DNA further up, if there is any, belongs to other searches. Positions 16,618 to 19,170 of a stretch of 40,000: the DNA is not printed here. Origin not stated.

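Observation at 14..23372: Divergent Dpd-type (7-deazaguanine DNA modification/restriction) island with a rearranged architecture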

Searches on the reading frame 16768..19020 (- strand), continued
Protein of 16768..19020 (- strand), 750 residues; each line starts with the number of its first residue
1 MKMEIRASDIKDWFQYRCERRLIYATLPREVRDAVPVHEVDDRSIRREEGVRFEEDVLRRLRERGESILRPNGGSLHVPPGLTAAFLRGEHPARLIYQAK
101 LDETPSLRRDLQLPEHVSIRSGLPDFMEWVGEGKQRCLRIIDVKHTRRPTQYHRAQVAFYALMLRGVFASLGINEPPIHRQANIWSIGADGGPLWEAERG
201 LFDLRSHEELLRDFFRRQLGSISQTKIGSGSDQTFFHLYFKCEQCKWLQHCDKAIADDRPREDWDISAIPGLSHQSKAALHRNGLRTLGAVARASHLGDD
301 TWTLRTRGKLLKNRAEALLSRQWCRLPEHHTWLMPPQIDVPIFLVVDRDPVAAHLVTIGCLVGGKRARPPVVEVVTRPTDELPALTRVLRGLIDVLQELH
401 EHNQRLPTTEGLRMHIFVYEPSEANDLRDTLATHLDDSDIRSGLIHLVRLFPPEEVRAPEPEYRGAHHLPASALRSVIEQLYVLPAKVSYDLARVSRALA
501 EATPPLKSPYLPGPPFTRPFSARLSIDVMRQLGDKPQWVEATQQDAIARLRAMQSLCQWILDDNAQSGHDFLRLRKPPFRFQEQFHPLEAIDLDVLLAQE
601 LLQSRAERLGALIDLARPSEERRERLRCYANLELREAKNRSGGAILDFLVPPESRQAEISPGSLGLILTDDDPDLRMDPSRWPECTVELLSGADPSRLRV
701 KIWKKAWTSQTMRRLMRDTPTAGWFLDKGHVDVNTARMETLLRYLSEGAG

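Call 61: fold_search(model_id=the predicted structure, library=pdb)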
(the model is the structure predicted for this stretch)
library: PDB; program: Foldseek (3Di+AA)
matches with E <= 10: 330; with E <= 0.001: 0
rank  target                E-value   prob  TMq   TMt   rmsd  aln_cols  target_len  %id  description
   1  5ean_A                2.0e-03  0.57  0.16  0.12  27.5       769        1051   10  Crystal structure of Dna2 in complex with a 5' overhang DNA (released 2015-11-18)
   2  5eaw_A                6.2e-03  0.63  0.17  0.13  23.3       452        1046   13  Crystal structure of Dna2 nuclease-helicase (released 2015-11-18)
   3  8ftm_B                2.4e-02  0.99  0.12  0.12   9.1       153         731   14  Setx-ssRNA-ADP-SO4 complex (released 2023-10-25)
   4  3tai_A                2.7e-02  0.10  0.10  0.14  25.1       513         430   11  Crystal structure of NurA (released 2011-11-23)
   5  3tai_B                4.1e-02  0.08  0.09  0.12  25.8       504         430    8  Crystal structure of NurA (released 2011-11-23)
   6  5mzn                  8.1e-02  0.87  0.12  0.13   8.5       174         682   12  Helicase Sen1 (released 2017-04-19)
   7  8ftm_A                9.1e-02  0.94  0.11  0.12   9.2       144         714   12  Setx-ssRNA-ADP-SO4 complex (released 2023-10-25)
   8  7r8h_A                1.1e-01  0.35  0.08  0.08  11.7       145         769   19  Crystal structure of Pseudooceanicola lipolyticus Argonaute bound to 5' p guide DNA (released 2022-07-06)
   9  1kzl                  1.1e-01  0.94  0.09  0.29   8.9       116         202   14  Riboflavin Synthase from S.pombe bound to Carboxyethyllumazine (released 2002-11-06)
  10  8ram_O                1.1e-01  0.66  0.12  0.13  10.0       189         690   12  Structure of Sen1 bound RNA Polymerase II pre-termination complex (released 2024-10-30)
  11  7yfy_A                1.2e-01  0.35  0.09  0.09  10.5       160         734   14  Cryo-EM structure of the Mili-piRNA- target ternary complex (released 2024-01-24)
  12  8rao_O                1.4e-01  0.77  0.13  0.13   8.0       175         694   12  Structure of Sen1-ADP.BeF3-RNA complex (released 2024-10-30)
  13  7r8j_A                1.4e-01  0.30  0.08  0.08  11.8       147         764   18  Crystal structure of Pseudooceanicola lipolyticus Argonaute bound to 5' p guide DNA in the presence of Mg2+ (released 2022-07-06)
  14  4b3f                  1.5e-01  0.94  0.14  0.16   6.2       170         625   13  crystal structure of Ighmbp2 helicase (released 2012-09-26)
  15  7r8i_A                1.5e-01  0.28  0.08  0.08  11.7       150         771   17  Crystal structure of Pseudooceanicola lipolyticus Argonaute bound to 5' OH guide DNA in the presence of Mg2+ (released 2022-11-09)
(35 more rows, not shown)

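Call 68: search_protein_families(library=padloc, alignment_id=A1, max_evalue=0.01)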
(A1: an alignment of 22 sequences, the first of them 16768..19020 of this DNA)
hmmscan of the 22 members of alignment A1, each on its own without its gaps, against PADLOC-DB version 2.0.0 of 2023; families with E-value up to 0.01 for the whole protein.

A. member 1, window:16768-19020:- (750 aa): 4 families
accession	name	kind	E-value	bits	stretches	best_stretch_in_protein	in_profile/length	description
PDLC01250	Cas4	-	0.00016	20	1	121-165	63-102/168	"CAS-I,CAS-II,CAS-III,CAS-IV,CAS-V,CAS-VI; acquisition_associated"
PDLC00944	Cas4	-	0.00025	19.3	1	107-165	48-110/177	Cas4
PDLC01447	Cas4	-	0.0039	15.7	1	59-172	46-100/161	"CAS-I,CAS-II,CAS-III,CAS-IV,CAS-V,CAS-VI; acquisition_associated"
PDLC00943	Cas4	-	0.0061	14.5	0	112-165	54-110/180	CRISPR-associated protein Cas4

B. families by the number of members that match (of 22 scanned): 7 families
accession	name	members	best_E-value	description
PDLC01250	Cas4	11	4.4e-06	"CAS-I,CAS-II,CAS-III,CAS-IV,CAS-V,CAS-VI; acquisition_associated"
PDLC00944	Cas4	7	2e-05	Cas4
PDLC00943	Cas4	6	0.00066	CRISPR-associated protein Cas4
PDLC01611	Cas4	4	0.0011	"CAS-I,CAS-II,CAS-III,CAS-IV,CAS-V,CAS-VI; acquisition_associated"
PDLC01447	Cas4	3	0.002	"CAS-I,CAS-II,CAS-III,CAS-IV,CAS-V,CAS-VI; acquisition_associated"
PDLC00060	DruK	1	0.0022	PD-(D/E)XK nuclease superfamily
PDLC01771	Cas4b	1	0.0035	-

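Call 79: search_protein_representatives(protein=window:16768-19020:-)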
Query: 750 residues. Proteins with E-value up to 0.001 (for the whole library): 326; up to 1e-10: 198; up to 1e-30: 76. The best 150 are listed.
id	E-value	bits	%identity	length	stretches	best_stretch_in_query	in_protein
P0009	1.3e-279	946.1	58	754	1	1-749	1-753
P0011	6.3e-219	745.4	50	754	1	1-747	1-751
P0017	3.0e-184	630.8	45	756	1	3-746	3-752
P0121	9.7e-178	609.2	45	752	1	2-746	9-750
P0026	8.5e-175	599.5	43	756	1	1-749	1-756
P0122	2.4e-174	598.0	43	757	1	4-748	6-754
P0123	2.6e-174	597.9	42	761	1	1-745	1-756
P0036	8.4e-171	586.3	43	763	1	6-747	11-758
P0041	2.1e-169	581.7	42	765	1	2-747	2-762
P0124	7.2e-168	576.6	42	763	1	2-748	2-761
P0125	4.9e-167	573.9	42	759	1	3-746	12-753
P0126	6.2e-166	570.2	40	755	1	1-746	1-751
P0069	7.6e-164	563.3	44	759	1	2-749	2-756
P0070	8.0e-164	563.2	40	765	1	2-748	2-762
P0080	6.2e-163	560.3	41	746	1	5-739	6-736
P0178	1.3e-36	142.6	33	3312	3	109-499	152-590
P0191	2.3e-27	112.0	26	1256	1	7-630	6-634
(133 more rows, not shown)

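Call 82: find_encoding_contigs(protein=P0191, flank=10000, max_places=3)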
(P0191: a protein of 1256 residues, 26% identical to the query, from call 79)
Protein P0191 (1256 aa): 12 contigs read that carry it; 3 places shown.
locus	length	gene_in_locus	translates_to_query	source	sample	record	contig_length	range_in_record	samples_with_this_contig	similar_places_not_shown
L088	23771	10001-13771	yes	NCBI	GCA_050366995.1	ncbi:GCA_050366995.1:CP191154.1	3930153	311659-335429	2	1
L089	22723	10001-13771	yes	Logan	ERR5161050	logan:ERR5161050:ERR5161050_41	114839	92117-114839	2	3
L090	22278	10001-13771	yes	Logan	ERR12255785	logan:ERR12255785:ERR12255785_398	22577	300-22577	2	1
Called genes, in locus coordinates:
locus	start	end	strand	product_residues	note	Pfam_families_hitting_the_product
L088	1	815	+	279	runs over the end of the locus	PF08722:Tn7_TnsA-like_N, PF08721:Tn7_Tnp_TnsA_C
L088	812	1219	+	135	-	PF27165:TnsB_N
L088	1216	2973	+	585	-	PF27135:HTH_TnsB, PF09299:Mu-transpos_C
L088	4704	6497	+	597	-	PF06527:TniQ, PF15978:TnsD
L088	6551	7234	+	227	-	PF13565:HTH_32 (faint), PF13384:HTH_23 (faint), PF01527:HTH_Tnp_1 (weak), PF13518:HTH_28 (weak), PF01527:HTH_Tnp_1, PF13518:HTH_28, PF13551:HTH_29 (weak)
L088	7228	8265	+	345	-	PF13276:HTH_21, PF00665:rve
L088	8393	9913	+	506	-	PF18623:TnsE_C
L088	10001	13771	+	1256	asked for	PF00580:UvrD-helicase (weak), PF01443:Viral_helicase1 (faint), PF13086:AAA_11, PF13245:AAA_19, PF13604:AAA_30, PF13086:AAA_11 (weak), PF13087:AAA_12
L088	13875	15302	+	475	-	-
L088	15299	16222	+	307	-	-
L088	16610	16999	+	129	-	-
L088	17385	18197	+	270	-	PF04471:Mrr_cat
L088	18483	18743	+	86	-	-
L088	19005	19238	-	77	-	PF13683:rve_3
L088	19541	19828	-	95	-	PF13276:HTH_21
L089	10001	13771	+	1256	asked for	PF00580:UvrD-helicase (weak), PF01443:Viral_helicase1 (faint), PF13086:AAA_11, PF13245:AAA_19, PF13604:AAA_30, PF13086:AAA_11 (weak), PF13087:AAA_12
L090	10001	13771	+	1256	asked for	PF00580:UvrD-helicase (weak), PF01443:Viral_helicase1 (faint), PF13086:AAA_11, PF13245:AAA_19, PF13604:AAA_30, PF13086:AAA_11 (weak), PF13087:AAA_12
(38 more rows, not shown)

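Call 83: find_encoding_contigs(protein=P0178, flank=10000, max_places=2)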
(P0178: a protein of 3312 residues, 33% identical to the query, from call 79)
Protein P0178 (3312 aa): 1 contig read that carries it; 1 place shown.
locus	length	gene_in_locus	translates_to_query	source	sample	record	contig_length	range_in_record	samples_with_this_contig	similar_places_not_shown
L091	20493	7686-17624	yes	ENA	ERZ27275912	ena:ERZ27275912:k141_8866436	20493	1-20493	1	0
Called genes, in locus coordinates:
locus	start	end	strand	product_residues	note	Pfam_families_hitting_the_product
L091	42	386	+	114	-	-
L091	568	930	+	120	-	-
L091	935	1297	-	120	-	PF01242:PTPS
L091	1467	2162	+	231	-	PF06508:QueC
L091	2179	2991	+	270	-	PF02649:GCHY-1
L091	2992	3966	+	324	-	-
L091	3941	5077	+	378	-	PF14072:DndB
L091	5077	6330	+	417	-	PF01702:TGT (weak)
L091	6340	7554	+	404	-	PF14072:DndB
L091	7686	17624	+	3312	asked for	PF13086:AAA_11 (faint), PF13087:AAA_12, PF00270:DEAD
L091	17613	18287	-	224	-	-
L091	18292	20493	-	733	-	?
